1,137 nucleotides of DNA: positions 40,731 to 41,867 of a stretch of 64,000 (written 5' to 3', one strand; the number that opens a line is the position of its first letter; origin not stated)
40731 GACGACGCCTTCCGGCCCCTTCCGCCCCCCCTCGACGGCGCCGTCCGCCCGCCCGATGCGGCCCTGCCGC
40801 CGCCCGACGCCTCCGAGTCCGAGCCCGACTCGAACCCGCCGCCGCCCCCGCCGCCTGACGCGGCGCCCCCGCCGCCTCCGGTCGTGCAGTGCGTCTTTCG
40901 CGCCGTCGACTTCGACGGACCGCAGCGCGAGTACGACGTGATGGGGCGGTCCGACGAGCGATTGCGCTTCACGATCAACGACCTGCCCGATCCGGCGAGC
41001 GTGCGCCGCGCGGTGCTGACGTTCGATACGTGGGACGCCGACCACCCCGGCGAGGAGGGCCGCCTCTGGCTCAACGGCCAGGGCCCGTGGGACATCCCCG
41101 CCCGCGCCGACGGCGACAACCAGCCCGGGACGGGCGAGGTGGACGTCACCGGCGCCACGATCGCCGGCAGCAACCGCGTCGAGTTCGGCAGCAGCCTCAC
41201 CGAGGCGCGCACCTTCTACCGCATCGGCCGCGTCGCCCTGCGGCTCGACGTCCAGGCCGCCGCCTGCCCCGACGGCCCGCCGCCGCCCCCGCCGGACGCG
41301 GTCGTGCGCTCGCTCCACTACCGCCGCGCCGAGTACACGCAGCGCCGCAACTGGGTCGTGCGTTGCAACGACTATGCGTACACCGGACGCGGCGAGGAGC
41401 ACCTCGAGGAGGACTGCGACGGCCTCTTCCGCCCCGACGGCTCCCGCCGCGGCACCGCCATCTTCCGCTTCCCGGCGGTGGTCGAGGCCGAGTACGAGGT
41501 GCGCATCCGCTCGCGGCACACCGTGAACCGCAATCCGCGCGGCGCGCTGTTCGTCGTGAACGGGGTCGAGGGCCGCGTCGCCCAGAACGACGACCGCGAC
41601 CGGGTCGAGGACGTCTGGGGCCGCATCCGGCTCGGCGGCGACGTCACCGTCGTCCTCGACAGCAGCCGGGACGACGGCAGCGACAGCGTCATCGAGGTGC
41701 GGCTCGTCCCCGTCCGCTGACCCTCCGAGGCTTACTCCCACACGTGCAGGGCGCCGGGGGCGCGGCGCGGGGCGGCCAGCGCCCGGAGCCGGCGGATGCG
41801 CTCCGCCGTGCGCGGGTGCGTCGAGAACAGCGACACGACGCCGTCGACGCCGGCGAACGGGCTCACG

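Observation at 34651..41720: Giant adhesin-like lipoprotein with a tandem duplication of a beta-helix plus 'DDCCTAS' module, coupled by a GTGA overlap to a partner lipoprotein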

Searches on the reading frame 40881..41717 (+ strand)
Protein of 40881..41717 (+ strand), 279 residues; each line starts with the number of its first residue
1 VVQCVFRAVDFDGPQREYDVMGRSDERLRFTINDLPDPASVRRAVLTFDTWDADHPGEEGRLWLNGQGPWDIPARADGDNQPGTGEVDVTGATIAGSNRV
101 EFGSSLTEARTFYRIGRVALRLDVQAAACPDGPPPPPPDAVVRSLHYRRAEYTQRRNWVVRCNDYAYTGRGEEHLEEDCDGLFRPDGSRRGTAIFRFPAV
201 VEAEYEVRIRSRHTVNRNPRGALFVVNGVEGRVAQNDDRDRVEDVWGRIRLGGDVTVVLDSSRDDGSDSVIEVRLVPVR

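Call 44: find_homologous_proteins(query=window:40881-41717:+, max_evalue=0.01)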
Query seq(279 aa) (279 aa): 144 proteins with E <= 0.01 among 2414 candidates; the best 120 are listed.
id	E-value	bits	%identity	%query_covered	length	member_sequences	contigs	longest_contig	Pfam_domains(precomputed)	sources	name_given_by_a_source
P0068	9.0e-177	605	94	100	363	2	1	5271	-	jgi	jgi:hypothetical protein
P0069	1.8e-119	417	67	99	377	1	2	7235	-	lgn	-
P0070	9.7e-111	388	62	99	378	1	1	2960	-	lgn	-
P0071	3.7e-110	386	65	99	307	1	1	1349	-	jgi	jgi:hypothetical protein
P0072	8.7e-110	385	63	99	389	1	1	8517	-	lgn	-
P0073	1.0e-109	385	63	99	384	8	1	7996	-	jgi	jgi:hypothetical protein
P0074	1.2e-109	385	63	99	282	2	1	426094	-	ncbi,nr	ncbi:MAG: hypothetical protein H6706_25570, partial [Myxococcales bacterium]|nr:hypothetical protein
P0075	1.0e-108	381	63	99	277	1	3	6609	-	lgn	-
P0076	8.6e-106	372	62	99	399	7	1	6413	-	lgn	-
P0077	1.4e-105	371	62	99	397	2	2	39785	-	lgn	-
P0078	7.7e-105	369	61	99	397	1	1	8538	-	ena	-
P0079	4.0e-103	363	60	99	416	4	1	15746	-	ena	-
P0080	4.6e-103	363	62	99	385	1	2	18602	-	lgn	-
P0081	3.8e-100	353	59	99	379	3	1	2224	-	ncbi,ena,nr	ncbi:MAG: hypothetical protein KC636_15755 [Myxococcales bacterium]|nr:hypothetical protein [Myxococ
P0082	3.5e-96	340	54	99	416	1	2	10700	-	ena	-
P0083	9.6e-96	339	53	99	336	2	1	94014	-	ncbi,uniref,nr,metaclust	ncbi:hypothetical protein DB30_04410 [Enhygromyxa salina]|uniref:Uncharacterized protein n=1 Tax=Enh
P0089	5.3e-90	320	53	99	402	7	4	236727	-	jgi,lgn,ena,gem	-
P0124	1.2e-80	289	49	99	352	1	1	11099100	-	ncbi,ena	-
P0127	7.0e-78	280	51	99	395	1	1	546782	-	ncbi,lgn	ncbi:MAG: hypothetical protein ACE366_09195 [Bradymonadia bacterium]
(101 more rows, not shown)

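Call 45: find_encoding_contigs(protein=P0068, flank=10000, max_places=3)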
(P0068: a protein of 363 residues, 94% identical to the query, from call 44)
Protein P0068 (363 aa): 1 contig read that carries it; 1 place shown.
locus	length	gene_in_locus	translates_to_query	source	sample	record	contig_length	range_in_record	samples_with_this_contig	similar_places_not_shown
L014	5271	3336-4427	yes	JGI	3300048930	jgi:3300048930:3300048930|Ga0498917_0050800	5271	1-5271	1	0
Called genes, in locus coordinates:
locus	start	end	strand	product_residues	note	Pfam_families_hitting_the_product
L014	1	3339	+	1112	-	?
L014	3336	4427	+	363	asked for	-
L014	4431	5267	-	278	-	PF01435:Peptidase_M48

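Call 46: find_encoding_contigs(protein=P0074, flank=10000, max_places=3)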
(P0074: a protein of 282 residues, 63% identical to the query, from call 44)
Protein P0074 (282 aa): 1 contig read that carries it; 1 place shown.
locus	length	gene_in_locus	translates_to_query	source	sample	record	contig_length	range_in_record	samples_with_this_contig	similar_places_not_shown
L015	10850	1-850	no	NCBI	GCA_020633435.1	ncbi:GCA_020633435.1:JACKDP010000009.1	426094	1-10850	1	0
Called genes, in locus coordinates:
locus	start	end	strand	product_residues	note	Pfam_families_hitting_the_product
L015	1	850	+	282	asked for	?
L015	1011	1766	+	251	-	PF00481:PP2C (weak), PF13672:PP2C_2, PF07228:SpoIIE (weak)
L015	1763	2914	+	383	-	PF09995:MPAB_Lcp_cat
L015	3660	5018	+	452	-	-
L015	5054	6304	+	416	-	-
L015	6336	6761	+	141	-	-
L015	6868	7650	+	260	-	PF01965:DJ-1_PfpI (faint), PF13507:GATase_5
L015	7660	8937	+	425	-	PF00709:Adenylsucc_synt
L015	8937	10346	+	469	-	PF00206:Lyase_1, PF10397:ADSL_C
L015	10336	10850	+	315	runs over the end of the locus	PF01259:SAICAR_synt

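Call 47: find_encoding_contigs(protein=P0083, flank=8000, max_places=2)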
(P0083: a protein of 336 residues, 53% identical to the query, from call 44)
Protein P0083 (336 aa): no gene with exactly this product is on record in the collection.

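Call 48: find_encoding_contigs(protein=P0124, flank=8000, max_places=2)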
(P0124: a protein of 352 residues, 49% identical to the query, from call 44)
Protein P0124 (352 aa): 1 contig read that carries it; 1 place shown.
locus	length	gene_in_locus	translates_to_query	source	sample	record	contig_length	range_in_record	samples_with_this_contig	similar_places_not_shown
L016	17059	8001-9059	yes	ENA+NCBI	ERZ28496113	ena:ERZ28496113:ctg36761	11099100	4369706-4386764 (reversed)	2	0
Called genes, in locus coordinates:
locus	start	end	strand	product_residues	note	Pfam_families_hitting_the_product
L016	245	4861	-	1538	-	-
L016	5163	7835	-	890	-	-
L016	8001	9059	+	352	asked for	-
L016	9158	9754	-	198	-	-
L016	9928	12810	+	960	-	PF00069:Pkinase, PF07714:PK_Tyr_Ser-Thr, PF13424:TPR_12, PF24885:TPR_NPHP3, PF13374:TPR_10, PF13424:TPR_12, PF13374:TPR_10, PF13424:TPR_12, +17 more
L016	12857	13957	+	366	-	PF01926:MMR_HSR1, PF02421:FeoB_N, PF06071:YchF-GTPase_C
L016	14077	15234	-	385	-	PF00155:Aminotran_1_2, PF00266:Aminotran_5 (weak), PF01053:Cys_Met_Meta_PP (weak)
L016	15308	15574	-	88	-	-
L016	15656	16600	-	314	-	-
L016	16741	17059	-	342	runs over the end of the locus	PF02775:TPP_enzyme_C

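Call 49: find_encoding_contigs(protein=P0127, flank=8000, max_places=2)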
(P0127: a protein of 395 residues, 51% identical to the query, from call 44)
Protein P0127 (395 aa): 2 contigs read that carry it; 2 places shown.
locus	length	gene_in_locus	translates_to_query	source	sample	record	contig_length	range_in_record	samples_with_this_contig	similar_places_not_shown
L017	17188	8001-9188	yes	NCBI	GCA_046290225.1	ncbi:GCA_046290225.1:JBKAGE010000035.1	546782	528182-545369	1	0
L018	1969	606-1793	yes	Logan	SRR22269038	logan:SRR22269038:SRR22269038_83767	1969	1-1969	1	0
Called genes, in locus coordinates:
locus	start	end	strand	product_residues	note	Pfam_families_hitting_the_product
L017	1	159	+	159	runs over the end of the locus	PF03259:Robl_LC7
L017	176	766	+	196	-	PF00025:Arf (weak)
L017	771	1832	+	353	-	-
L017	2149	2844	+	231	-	-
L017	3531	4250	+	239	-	-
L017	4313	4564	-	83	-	-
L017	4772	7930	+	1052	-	PF13491:FtsK_4TM, PF17854:FtsK_alpha, PF01580:FtsK_SpoIIIE, PF09397:FtsK_gamma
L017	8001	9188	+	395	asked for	-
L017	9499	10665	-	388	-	PF03372:Exo_endo_phos, PF19580:Exo_endo_phos_3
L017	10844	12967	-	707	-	PF01590:GAF, PF13185:GAF_2, PF02518:HATPase_c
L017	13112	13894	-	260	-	PF13174:TPR_6 (faint), PF13525:YfiO (weak)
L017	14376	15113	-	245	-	PF00691:OmpA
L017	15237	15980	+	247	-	-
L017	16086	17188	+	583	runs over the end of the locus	PF02878:PGM_PMM_I, PF02879:PGM_PMM_II, PF02880:PGM_PMM_III, PF00408:PGM_PMM_IV (weak)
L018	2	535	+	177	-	?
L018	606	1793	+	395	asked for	-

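Call 50: find_encoding_contigs(protein=P0089, flank=8000, max_places=2)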
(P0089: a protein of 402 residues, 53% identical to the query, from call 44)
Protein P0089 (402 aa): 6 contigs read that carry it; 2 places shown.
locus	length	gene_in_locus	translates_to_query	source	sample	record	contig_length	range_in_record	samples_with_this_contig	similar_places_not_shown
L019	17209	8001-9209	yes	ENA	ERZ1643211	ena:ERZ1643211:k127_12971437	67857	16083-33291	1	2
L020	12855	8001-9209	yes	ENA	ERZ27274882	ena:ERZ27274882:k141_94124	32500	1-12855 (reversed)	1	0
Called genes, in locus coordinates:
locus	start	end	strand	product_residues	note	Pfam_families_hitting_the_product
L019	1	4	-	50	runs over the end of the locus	PF00468:Ribosomal_L34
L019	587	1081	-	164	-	PF19671:DUF6174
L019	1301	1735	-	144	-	PF19671:DUF6174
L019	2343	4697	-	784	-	PF00884:Sulfatase, PF16347:SGSH_C (weak)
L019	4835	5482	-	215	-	-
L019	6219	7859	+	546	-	PF11638:DnaA_N, PF01695:IstB_IS21 (weak), PF00308:Bac_DnaA, PF08299:Bac_DnaA_C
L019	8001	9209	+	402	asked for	-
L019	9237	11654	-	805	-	PF04389:Peptidase_M28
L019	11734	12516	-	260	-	-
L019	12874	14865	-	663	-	PF00092:VWA, PF05762:VWA_CoxE (weak), PF13768:VWA_3, PF13519:VWA_2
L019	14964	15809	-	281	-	PF00557:Peptidase_M24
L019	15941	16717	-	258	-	-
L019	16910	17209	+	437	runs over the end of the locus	PF00999:Na_H_Exchanger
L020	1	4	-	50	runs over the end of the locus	PF00468:Ribosomal_L34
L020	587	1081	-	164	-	PF19671:DUF6174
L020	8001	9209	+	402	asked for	-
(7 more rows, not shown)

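Call 83: find_encoding_contigs(protein=P0069, flank=7000, max_places=2)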
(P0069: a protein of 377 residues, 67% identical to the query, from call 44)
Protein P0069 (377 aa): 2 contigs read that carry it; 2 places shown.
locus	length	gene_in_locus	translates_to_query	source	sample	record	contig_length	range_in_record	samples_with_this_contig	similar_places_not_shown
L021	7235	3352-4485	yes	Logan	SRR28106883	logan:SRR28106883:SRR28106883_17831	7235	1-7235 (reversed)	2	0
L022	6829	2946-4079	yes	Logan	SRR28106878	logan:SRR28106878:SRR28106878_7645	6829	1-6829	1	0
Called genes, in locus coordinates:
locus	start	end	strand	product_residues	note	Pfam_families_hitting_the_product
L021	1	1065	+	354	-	?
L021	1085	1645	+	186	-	-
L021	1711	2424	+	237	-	PF01027:Bax1-I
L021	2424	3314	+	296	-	PF02163:Peptidase_M50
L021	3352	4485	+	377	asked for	-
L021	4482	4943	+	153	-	-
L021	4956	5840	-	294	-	-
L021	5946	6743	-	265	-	PF08486:SpoIID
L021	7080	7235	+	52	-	?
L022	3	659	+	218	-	?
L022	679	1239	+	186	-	-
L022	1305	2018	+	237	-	PF01027:Bax1-I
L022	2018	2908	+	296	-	PF02163:Peptidase_M50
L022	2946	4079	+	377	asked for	-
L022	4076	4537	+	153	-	-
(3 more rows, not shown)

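Call 84: find_encoding_contigs(protein=P0077, flank=7000, max_places=2)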
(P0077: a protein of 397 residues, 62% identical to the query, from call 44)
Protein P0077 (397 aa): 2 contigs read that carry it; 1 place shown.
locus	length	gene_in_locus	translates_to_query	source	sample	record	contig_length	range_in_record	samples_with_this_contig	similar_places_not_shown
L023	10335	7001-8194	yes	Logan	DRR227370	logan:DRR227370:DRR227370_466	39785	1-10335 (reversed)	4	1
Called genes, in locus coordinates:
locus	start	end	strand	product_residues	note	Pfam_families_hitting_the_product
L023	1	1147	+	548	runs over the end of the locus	-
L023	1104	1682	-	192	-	-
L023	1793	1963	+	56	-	-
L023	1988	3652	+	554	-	PF03136:Pup_ligase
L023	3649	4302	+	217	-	PF07947:YhhN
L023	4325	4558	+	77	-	-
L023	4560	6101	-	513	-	PF00849:PseudoU_synth_2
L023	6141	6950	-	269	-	PF00551:Formyl_trans_N, PF02911:Formyl_trans_C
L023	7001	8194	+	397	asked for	-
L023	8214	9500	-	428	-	-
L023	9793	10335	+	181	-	?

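Call 85: find_encoding_contigs(protein=P0080, flank=7000, max_places=2)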
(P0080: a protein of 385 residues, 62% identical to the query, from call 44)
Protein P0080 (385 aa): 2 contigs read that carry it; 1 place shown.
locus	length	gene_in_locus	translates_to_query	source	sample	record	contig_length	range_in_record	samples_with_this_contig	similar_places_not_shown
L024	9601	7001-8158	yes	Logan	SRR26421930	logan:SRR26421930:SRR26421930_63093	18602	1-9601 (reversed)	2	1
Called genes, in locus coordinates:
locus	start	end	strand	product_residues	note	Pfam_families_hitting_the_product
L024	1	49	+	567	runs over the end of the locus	-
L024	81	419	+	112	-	PF12838:Fer4_7 (faint), PF14697:Fer4_21 (faint), PF13187:Fer4_9 (faint), PF12797:Fer4_2 (faint), PF12837:Fer4_6 (faint), PF13237:Fer4_10 (faint), PF13534:Fer4_17 (weak), PF00037:Fer4 (weak)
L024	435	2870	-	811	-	PF00270:DEAD, PF04851:ResIII (faint), PF00271:Helicase_C, PF19306:WHD_Lhr, PF08494:DEAD_assoc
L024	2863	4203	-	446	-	-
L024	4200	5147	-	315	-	-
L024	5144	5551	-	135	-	PF01844:HNH, PF14279:HNH_5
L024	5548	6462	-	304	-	-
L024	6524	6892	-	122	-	PF00903:Glyoxalase (weak)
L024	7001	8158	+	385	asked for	-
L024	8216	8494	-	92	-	PF10041:DUF2277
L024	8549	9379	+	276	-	-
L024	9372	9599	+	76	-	?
